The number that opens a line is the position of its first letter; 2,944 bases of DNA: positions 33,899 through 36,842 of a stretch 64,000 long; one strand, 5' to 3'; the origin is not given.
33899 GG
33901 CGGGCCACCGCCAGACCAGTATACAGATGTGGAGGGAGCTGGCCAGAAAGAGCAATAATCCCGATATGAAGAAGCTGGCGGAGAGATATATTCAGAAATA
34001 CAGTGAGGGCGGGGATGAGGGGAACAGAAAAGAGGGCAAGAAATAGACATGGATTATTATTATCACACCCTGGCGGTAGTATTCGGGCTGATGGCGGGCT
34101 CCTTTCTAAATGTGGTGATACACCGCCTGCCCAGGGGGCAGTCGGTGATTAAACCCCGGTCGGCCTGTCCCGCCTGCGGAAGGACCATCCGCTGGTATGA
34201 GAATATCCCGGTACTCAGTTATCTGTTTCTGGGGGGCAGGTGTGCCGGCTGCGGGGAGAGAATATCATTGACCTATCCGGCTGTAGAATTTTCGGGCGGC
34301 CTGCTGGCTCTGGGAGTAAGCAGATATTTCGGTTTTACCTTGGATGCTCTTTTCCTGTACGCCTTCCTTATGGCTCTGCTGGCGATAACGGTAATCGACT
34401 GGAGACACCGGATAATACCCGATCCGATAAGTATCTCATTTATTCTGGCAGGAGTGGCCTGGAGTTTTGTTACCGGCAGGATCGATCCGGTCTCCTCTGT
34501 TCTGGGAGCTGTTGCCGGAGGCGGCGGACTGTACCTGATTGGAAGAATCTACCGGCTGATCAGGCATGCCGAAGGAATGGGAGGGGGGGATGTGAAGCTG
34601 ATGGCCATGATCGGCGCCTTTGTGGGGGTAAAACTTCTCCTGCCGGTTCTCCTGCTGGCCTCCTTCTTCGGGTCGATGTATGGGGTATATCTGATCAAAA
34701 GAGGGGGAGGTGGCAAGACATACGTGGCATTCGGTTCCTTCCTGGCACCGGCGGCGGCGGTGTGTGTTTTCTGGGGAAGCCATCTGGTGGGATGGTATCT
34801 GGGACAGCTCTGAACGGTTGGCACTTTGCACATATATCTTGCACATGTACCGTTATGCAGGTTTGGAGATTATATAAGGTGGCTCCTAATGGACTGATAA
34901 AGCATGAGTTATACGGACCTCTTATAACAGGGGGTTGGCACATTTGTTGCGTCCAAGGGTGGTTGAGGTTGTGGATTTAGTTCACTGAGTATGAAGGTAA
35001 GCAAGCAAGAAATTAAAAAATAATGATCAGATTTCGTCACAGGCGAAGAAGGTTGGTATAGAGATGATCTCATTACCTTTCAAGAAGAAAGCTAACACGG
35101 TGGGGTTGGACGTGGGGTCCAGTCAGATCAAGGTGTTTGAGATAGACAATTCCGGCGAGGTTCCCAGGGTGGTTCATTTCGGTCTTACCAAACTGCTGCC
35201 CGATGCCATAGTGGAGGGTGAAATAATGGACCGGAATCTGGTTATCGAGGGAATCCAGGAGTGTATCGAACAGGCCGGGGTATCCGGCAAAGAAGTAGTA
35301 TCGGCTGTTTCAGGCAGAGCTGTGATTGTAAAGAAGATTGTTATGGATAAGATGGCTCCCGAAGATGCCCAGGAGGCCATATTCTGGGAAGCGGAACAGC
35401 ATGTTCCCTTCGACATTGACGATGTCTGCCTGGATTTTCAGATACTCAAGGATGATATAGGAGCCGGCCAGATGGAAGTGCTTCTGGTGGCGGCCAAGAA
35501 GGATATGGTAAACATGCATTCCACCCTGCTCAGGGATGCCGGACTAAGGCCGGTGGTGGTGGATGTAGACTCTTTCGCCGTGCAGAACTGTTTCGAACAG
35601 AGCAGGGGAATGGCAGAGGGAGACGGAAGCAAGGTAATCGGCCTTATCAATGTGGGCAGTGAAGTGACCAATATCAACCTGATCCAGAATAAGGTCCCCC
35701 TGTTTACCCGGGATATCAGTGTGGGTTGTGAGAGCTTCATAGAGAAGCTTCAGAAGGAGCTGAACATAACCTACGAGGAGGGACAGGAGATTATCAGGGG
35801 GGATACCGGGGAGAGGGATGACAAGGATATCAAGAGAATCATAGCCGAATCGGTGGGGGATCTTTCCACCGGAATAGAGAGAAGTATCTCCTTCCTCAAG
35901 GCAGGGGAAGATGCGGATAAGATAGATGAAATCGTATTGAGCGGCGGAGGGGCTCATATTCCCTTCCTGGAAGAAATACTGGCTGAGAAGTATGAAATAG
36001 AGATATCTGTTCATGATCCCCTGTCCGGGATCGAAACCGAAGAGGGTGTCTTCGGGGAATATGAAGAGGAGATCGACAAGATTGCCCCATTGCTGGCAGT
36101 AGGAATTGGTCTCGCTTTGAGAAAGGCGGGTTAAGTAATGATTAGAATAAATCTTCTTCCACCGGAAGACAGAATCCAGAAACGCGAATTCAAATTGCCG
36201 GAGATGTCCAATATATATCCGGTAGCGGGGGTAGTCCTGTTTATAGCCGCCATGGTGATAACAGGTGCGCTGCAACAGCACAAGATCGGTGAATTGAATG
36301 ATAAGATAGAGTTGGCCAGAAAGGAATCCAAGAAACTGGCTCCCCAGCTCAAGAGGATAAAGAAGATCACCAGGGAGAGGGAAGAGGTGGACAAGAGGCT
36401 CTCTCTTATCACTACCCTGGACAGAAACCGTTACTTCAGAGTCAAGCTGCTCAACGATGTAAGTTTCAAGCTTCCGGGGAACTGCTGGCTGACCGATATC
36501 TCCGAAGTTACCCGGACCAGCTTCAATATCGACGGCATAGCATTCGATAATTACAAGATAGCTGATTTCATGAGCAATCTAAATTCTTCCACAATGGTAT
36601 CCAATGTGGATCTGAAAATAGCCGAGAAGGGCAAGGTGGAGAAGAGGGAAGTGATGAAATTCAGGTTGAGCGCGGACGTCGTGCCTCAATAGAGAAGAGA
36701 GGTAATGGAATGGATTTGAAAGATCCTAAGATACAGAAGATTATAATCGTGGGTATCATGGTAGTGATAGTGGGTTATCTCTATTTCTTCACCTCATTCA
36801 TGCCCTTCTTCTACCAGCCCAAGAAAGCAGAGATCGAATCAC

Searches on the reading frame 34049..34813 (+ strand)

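Call 22: search_protein_families(library=pfam, proteins=[window:34049-34813:+], max_evalue=0.00001)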
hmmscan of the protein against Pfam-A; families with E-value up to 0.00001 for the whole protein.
window:34049-34813:+ (254 aa): 2 families
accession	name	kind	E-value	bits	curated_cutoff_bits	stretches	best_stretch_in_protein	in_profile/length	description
PF06750.18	A24_N_bact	-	8e-34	116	23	1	11-90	1-80/84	Bacterial Peptidase A24 N-terminal domain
PF01478.23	Peptidase_A24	-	3.6e-22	79.2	26.5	1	105-213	2-104/104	Type IV leader peptidase family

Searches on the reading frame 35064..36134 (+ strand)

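Call 22: search_protein_families(library=pfam, proteins=[window:35064-36134:+], max_evalue=0.00001)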
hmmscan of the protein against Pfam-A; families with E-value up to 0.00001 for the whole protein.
window:35064-36134:+ (356 aa): 1 family
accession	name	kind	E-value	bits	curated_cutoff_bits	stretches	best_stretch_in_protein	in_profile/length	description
PF11104.14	PilM_2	-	8.7e-61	206.2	27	1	14-354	1-339/340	Type IV pilus assembly protein PilM;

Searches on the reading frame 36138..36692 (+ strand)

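Call 22: search_protein_families(library=pfam, proteins=[window:36138-36692:+], max_evalue=0.00001)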
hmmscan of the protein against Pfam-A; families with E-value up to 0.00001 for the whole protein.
window:36138-36692:+ (184 aa): 1 family
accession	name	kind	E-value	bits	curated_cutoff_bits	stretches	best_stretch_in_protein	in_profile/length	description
PF05137.18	PilN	-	6e-13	49.1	22.8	1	104-180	2-77/78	Fimbrial assembly protein (PilN)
